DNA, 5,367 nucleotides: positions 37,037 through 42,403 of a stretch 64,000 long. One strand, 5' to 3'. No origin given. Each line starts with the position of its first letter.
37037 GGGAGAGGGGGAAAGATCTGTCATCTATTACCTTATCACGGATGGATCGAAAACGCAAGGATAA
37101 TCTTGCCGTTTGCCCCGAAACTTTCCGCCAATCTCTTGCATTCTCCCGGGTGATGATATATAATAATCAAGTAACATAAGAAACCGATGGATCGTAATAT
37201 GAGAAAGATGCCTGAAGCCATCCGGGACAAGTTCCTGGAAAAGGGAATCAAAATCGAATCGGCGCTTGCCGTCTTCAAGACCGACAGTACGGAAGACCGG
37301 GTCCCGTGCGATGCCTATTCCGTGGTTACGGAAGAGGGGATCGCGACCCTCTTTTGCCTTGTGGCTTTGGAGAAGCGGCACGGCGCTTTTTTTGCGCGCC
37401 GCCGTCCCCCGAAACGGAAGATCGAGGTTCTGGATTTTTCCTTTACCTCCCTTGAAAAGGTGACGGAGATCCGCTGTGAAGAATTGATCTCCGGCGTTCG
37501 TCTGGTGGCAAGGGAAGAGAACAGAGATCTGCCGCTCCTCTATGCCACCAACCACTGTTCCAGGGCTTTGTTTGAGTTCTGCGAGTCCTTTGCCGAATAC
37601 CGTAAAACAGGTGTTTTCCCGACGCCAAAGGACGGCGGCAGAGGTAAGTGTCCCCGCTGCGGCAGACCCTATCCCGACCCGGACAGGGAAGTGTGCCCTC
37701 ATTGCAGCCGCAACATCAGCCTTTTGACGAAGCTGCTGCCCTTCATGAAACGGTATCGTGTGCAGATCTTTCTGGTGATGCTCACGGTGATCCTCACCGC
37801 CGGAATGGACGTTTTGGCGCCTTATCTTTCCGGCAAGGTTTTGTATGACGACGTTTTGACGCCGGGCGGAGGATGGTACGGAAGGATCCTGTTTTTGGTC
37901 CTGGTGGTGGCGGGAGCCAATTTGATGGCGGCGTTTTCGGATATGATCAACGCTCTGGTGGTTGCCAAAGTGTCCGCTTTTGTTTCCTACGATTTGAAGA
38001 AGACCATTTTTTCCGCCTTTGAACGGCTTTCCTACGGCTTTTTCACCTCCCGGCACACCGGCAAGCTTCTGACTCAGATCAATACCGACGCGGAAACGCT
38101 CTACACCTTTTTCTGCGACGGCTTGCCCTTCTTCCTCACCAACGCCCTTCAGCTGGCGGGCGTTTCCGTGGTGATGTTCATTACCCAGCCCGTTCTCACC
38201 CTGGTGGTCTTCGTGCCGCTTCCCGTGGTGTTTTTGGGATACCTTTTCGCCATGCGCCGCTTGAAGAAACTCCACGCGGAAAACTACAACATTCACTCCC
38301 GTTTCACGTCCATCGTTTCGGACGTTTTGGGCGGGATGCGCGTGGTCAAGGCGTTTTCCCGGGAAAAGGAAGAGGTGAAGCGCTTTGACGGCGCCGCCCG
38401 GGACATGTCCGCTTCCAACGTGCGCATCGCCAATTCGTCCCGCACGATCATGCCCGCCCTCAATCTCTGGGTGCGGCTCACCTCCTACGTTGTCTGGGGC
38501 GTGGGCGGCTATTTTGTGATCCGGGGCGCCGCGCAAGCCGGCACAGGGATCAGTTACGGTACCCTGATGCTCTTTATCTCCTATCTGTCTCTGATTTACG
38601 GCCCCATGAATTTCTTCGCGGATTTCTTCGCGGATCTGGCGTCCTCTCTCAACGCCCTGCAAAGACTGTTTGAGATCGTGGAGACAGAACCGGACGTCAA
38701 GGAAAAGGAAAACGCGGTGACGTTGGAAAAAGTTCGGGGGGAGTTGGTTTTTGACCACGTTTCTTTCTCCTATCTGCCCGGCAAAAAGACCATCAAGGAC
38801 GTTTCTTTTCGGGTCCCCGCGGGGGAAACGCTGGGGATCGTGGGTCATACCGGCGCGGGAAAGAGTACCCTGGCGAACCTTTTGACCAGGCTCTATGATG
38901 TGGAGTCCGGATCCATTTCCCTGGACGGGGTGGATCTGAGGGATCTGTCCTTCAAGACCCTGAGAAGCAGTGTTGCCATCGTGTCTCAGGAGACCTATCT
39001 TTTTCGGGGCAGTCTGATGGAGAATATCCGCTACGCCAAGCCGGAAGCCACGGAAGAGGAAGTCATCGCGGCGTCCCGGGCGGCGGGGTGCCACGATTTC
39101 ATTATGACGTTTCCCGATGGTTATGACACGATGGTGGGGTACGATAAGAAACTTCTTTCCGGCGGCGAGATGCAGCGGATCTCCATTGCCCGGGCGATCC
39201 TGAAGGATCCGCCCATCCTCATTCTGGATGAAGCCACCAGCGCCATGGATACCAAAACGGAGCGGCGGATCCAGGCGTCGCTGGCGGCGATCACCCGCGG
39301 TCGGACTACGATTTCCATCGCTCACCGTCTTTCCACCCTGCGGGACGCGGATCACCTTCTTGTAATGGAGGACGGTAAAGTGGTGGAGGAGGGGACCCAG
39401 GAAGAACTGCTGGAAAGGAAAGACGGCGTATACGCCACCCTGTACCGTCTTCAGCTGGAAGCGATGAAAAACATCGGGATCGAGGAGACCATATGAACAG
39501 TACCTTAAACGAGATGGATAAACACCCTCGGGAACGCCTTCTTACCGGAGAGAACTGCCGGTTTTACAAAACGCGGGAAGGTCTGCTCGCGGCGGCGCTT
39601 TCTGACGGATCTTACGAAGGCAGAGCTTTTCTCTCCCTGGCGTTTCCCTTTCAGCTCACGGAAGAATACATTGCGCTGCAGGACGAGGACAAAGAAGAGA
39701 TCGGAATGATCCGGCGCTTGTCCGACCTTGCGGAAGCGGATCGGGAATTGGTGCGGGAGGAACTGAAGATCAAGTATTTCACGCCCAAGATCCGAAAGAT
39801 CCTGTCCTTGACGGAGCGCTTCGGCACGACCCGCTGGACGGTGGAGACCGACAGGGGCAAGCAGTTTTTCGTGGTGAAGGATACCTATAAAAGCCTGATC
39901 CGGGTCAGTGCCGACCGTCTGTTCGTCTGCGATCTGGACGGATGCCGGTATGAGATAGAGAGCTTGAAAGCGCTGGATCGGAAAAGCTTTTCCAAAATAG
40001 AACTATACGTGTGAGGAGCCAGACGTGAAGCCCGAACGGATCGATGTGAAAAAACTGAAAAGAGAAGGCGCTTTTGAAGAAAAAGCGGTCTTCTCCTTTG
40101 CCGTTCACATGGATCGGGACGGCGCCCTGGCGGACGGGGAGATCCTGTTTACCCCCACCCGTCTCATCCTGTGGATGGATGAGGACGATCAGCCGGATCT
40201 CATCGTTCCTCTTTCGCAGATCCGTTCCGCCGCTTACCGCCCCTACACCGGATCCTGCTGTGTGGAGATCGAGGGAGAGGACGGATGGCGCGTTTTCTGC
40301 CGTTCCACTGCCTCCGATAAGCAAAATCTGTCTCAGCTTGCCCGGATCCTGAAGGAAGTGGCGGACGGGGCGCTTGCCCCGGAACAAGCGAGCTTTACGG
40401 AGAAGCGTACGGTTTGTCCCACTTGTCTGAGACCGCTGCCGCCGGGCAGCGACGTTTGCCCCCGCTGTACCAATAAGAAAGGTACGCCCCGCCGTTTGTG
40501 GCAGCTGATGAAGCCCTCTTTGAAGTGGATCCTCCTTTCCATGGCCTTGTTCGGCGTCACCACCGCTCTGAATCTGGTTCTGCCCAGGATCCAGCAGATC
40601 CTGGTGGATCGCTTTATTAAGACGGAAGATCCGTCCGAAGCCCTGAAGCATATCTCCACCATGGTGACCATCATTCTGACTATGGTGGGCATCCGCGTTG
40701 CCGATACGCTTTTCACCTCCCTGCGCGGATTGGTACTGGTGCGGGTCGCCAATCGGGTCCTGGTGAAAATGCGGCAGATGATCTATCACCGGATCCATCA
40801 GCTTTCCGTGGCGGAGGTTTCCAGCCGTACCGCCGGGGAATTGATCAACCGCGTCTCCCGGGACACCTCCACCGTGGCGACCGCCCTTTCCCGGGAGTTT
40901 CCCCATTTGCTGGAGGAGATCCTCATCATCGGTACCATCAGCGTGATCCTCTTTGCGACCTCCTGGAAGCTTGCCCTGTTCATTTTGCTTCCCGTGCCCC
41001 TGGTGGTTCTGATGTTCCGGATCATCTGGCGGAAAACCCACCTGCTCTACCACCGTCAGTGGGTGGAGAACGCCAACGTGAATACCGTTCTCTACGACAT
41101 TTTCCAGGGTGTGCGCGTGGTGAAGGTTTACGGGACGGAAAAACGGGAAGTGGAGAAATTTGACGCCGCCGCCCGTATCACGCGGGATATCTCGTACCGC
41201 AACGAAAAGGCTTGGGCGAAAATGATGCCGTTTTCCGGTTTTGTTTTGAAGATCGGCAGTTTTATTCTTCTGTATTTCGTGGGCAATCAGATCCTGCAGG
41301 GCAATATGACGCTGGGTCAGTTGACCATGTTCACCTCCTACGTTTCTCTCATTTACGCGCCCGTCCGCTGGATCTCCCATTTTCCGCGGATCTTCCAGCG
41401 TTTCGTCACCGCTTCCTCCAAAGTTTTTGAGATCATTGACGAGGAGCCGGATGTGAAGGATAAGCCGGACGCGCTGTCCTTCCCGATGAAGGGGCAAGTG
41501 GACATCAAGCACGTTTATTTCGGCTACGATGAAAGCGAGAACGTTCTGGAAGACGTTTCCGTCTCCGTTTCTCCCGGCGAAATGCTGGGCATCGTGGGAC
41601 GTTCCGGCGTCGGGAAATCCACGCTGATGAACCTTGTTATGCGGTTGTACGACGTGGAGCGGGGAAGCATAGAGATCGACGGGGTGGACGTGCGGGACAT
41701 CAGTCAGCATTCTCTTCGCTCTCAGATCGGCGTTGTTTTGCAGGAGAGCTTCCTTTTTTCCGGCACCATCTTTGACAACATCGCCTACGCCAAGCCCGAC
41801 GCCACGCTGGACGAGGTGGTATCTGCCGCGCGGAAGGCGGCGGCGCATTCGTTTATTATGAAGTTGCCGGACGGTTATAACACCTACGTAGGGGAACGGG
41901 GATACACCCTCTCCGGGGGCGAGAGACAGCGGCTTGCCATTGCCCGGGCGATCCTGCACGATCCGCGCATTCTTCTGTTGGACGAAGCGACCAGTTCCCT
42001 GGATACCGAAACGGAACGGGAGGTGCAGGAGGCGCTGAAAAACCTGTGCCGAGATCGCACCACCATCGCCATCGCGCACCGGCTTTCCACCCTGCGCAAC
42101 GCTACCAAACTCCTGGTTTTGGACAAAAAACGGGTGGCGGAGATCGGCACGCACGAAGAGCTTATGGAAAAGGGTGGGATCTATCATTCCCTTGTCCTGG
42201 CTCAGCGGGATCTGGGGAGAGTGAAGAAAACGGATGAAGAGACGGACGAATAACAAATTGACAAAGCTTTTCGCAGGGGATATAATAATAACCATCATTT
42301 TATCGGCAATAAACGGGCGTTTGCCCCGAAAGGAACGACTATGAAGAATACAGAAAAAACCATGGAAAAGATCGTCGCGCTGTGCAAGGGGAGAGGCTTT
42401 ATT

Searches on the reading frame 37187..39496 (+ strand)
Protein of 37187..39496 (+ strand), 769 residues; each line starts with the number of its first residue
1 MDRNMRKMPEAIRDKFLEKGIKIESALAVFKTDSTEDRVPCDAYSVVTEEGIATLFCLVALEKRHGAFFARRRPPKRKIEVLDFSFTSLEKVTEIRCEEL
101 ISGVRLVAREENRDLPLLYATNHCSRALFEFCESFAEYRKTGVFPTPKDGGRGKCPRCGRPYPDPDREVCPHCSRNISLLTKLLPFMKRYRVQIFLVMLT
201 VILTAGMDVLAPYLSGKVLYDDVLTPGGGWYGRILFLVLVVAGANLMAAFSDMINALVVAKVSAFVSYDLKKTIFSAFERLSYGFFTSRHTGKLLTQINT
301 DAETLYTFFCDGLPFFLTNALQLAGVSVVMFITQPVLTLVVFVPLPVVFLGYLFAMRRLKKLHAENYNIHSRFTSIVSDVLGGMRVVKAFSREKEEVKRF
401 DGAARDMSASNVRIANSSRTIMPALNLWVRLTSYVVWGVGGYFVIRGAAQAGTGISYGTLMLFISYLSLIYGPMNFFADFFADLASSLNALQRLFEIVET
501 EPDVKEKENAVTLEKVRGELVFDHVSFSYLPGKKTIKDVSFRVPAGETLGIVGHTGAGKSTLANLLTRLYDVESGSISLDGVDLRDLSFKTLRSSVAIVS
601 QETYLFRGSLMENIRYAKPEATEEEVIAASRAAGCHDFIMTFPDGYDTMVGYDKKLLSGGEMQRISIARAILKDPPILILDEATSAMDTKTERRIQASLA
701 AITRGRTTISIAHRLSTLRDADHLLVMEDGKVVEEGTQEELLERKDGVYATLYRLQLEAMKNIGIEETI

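Call 53: search_protein_families(library=pfam, proteins=[window:37187-39496:+], max_evalue=0.001)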
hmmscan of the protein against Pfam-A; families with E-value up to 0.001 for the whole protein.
window:37187-39496:+ (769 aa): 3 families
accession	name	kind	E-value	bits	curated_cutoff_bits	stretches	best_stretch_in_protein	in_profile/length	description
PF00664.28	ABC_membrane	-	4.2e-33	115.7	28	1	194-474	1-274/274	ABC transporter transmembrane region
PF00005.33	ABC_tran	-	5.7e-32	111.6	25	1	537-685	2-137/137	ABC transporter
PF02463.25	SMC_N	-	0.00028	20.8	40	0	650-727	130-211/220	RecF/RecN/SMC N terminal domain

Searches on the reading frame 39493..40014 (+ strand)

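Call 53: search_protein_families(library=pfam, proteins=[window:39493-40014:+], max_evalue=0.001)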
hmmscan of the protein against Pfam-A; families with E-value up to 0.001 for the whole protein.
window:39493-40014:+ (173 aa): 1 family
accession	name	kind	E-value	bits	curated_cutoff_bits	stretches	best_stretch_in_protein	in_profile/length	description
PF08909.16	DUF1854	-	7e-35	120.2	26.8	1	49-170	8-128/130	Domain of unknown function (DUF1854)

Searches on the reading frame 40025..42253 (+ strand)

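Call 53: search_protein_families(library=pfam, proteins=[window:40025-42253:+], max_evalue=0.001)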
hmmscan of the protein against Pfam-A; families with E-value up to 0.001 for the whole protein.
window:40025-42253:+ (742 aa): 4 families
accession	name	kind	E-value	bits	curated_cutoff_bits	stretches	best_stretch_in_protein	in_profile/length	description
PF00664.28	ABC_membrane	-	7.8e-44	150.8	28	1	170-446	2-273/274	ABC transporter transmembrane region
PF00005.33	ABC_tran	-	6.4e-35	121.2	25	1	508-657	1-137/137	ABC transporter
PF02463.25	SMC_N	-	4.5e-05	23.4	40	0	573-700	135-212/220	RecF/RecN/SMC N terminal domain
PF00004.35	AAA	-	0.00074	20.4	21.2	0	523-693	3-117/131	ATPase family associated with various cellular activities (AAA)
